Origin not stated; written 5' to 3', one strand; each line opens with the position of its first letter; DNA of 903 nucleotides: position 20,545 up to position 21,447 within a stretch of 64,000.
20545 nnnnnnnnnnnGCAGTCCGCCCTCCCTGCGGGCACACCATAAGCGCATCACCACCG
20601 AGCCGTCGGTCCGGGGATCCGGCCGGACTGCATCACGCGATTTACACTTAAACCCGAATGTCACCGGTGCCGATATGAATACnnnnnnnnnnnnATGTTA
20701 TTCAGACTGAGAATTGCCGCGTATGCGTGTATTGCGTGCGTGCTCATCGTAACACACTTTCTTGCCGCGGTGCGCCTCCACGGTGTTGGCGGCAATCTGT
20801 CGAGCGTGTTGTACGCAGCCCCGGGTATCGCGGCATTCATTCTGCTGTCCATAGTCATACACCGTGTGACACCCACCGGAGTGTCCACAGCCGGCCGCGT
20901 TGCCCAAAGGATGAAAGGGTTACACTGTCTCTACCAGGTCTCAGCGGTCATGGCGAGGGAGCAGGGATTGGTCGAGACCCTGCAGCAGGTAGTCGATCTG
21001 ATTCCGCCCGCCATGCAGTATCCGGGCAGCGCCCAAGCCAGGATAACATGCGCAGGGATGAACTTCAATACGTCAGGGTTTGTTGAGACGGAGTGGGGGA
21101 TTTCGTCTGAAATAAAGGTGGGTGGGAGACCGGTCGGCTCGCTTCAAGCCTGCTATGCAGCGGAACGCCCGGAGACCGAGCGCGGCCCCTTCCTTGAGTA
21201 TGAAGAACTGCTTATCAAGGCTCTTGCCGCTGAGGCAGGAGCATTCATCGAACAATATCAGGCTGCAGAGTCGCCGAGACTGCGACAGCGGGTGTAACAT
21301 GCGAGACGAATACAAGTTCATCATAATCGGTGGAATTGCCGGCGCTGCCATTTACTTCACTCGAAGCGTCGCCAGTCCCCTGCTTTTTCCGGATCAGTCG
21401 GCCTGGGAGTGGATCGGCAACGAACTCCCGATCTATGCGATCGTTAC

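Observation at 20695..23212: Translationally coupled pair: 2TM sensor-module protein plus hybrid kinase lacking the phospho-accepting histidine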

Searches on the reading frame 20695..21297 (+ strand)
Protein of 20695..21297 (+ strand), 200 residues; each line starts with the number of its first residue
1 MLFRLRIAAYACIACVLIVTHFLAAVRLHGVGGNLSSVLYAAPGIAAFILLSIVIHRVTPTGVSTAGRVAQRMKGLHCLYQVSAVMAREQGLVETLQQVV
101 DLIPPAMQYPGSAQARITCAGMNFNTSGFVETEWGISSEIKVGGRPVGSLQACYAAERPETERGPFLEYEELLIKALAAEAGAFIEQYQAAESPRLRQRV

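Call 3: search_protein_families(library=pfam, proteins=[window:20695-21297:+], max_evalue=1)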
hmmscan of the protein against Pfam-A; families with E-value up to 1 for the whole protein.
window:20695-21297:+ (200 aa): 1 family
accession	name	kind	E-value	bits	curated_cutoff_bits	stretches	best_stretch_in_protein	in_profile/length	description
PF24182.1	G1RFP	-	0.075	13.1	22.6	1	24-49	8-35/36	Gene 1 ring forming protein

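Call 26: list_cluster_members(proteins=[P0001, window:20695-21297:+, window:15617-19096:+, window:19572-20555:+])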
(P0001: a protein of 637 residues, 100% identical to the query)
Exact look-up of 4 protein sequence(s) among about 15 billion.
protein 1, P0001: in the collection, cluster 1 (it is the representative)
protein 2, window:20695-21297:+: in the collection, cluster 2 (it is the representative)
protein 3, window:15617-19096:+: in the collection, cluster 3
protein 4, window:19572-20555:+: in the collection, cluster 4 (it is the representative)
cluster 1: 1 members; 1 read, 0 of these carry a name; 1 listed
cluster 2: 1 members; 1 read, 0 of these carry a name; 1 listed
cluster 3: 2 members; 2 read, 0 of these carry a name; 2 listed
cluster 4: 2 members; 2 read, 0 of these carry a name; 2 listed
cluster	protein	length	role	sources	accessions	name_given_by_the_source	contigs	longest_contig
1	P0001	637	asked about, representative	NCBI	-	-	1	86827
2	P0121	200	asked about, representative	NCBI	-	-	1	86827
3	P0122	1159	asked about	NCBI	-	-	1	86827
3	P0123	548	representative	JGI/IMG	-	-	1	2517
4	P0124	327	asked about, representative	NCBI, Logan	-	-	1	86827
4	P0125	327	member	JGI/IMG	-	-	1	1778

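Call 36: find_homologous_proteins(query=window:20695-21297:+, max_evalue=0.001)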
Query window:20695-21297:+ (200 aa): 2 proteins with E <= 0.001 among 890 candidates.
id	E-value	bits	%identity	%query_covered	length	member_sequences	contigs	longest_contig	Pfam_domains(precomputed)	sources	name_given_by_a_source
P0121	1.4e-124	431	100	100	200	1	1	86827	-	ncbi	-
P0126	3.1e-61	224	52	100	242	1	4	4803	-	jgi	jgi:hypothetical protein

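Call 48: predict_structure(alignment_id=A4)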
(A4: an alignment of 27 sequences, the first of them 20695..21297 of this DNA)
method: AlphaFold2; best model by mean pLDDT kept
length: 200 residues; sequences in the alignment: 27
mean_pLDDT: 83.7   pTM: 0.73
mean pLDDT of the five models: 83.7, 83.4, 82.7, 81.3, 81.1
residues with pLDDT >= 90: 109; 70-90: 44; 50-70: 46; < 50: 1
segments of 3 or more residues with pLDDT < 50: none
pLDDT, mean of each block of 10 residues (from residue 1): 74 79 71 53 60 62 79 92 93 97 96 96 97 95 96 82 80 95 94 80
secondary structure, 60 per line:
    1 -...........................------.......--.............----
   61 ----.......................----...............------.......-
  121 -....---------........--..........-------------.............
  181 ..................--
elements in order: H2-28 H35-41 H44-56 H65-87 H92-106 E113-119 E122-125 E135-142 E145-154 H168-198

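Call 70: search_protein_representatives(alignment_id=A4)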
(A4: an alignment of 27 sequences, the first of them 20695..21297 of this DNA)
Query: 27 sequences, 356 profile positions. Proteins with E-value up to 0.001 (for the whole library): 1651587; up to 1e-10: 581284; up to 1e-30: 8561. The best 150 are listed.
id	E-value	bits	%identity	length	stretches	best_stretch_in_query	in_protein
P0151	1.8e-236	800.4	-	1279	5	26-155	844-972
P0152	1.4e-172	590.3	-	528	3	28-306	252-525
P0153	6.7e-167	571.6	-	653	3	23-159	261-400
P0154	2.2e-162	556.8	-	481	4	22-161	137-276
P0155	2.8e-152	523.5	-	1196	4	20-184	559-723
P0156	4.4e-151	519.6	-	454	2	28-301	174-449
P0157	1.2e-150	518.2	-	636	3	24-308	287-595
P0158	2.7e-149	513.7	-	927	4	25-183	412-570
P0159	2.6e-141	487.4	-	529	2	27-353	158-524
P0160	2.5e-139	480.9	-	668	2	25-351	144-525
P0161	1.5e-138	478.4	-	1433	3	6-236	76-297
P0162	1.8e-138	478.1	-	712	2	27-352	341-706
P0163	5.3e-138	476.5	-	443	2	28-301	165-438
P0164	3.9e-137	473.7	-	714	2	8-350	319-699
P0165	1.8e-133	461.7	-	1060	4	17-348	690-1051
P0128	2.4e-87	309.9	-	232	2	7-166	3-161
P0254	2.1e-86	306.8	-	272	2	24-153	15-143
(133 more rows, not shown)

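Call 71: search_protein_families(library=pfam, proteins=[P0154, P0254, P0151], max_evalue=0.1)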
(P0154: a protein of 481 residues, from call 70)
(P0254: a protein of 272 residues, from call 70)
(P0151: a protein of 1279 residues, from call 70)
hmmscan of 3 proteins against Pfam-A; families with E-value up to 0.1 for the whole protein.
P0154 (481 aa): 1 family
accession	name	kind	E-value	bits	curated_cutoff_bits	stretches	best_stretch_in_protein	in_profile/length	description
PF01590.32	GAF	-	1.2e-07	32.8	22.4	0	89-134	93-131/133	GAF domain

P0254 (272 aa): 3 families
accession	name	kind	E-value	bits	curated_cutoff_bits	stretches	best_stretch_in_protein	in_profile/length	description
PF01590.32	GAF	-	0.0013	19.7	22.4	1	220-265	94-132/133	GAF domain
PF13185.12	GAF_2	-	0.052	14.2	28.6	0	220-267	95-136/136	GAF domain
PF13492.12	GAF_3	-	0.059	14.2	27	0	219-268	86-129/129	GAF domain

P0151 (1279 aa): 5 families
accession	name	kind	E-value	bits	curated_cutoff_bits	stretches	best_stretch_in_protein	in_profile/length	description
PF00069.31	Pkinase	-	3.5e-33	115.5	31.7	1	146-429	1-255/263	Protein kinase domain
PF07714.23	PK_Tyr_Ser-Thr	-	6.5e-14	52.3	23.1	1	147-312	2-158/258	Protein tyrosine and serine/threonine kinase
PF24187.1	DUF7415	-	7.9e-05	23.2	27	0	828-860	10-42/53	Domain of unknown function (DUF7415)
PF03109.22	ABC1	-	0.00031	20.4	22.9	1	189-311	102-222/244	ABC1 atypical kinase-like domain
PF13492.12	GAF_3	-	0.011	16.5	27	0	1052-1094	93-129/129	GAF domain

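Call 72: search_protein_families(library=ncbifam, proteins=[window:20695-21297:+, P0154], max_evalue=0.01)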
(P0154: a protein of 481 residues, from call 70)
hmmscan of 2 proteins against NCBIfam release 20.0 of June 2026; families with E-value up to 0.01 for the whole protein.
window:20695-21297:+ (200 aa): 0 families

P0154 (481 aa): 1 family
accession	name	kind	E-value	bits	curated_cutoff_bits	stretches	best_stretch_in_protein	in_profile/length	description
NF041066.2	DpdI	equivalog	2.5e-05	24.4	150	0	394-447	33-88/239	protein DpdI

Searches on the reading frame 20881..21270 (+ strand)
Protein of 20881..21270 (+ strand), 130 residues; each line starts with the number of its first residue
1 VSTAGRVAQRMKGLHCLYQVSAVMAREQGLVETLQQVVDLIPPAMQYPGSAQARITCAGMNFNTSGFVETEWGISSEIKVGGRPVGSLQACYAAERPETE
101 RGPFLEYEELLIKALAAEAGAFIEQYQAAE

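Call 38: find_homologous_proteins(query=A3, max_evalue=0.01)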
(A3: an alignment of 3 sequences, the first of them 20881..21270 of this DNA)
Query A3 (3 sequences) (130 aa, profile of the alignment): 26 proteins with E <= 0.01 among 8000 candidates.
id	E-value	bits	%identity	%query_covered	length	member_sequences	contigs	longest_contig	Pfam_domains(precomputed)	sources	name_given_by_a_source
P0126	1.4e-65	237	68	90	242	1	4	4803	-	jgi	jgi:hypothetical protein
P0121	6.6e-65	235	99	100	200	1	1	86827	-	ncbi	-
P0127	8.8e-51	189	36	94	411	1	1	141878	PF01740.27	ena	-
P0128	7.7e-36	141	37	95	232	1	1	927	-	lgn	-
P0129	7.0e-28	115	41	94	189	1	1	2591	-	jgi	jgi:PAS domain-containing protein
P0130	1.9e-26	111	42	99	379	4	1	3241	PF02518.32,PF00512.32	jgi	-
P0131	6.1e-24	102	42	93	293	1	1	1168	PF01740.27,PF13466.13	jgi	jgi:anti-anti-sigma regulatory factor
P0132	7.7e-23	99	42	94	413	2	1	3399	PF02518.32,PF00512.32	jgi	jgi:signal transduction histidine kinase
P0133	1.6e-22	98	34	95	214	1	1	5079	-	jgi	jgi:hypothetical protein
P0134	2.8e-22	97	41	91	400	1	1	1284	PF02518.32,PF00512.32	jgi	jgi:signal transduction histidine kinase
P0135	8.9e-22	95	33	95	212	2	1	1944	-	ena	-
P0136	1.6e-21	95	38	98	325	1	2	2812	PF00196.26,PF08281.19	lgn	-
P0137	4.1e-21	93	38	94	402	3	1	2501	PF13581.13,PF07730.20,PF02518.32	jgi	-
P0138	8.9e-21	92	37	96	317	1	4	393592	PF00196.26,PF08281.19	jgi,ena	-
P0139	2.6e-18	84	28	95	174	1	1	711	-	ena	-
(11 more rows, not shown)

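Call 71: search_protein_families(library=pfam, proteins=[P0128], max_evalue=0.1)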
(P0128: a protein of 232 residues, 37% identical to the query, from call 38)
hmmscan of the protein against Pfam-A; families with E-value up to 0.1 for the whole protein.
P0128 (232 aa): 2 families
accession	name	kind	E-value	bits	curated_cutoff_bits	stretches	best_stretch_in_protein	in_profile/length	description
PF20292.4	MC7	-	0.00084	19.8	27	1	150-182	33-65/69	ABC-three component (ABC-3C) system Middle Component 7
PF11020.14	DUF2610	-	0.08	13.3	21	0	36-60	52-76/81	Domain of unknown function (DUF2610)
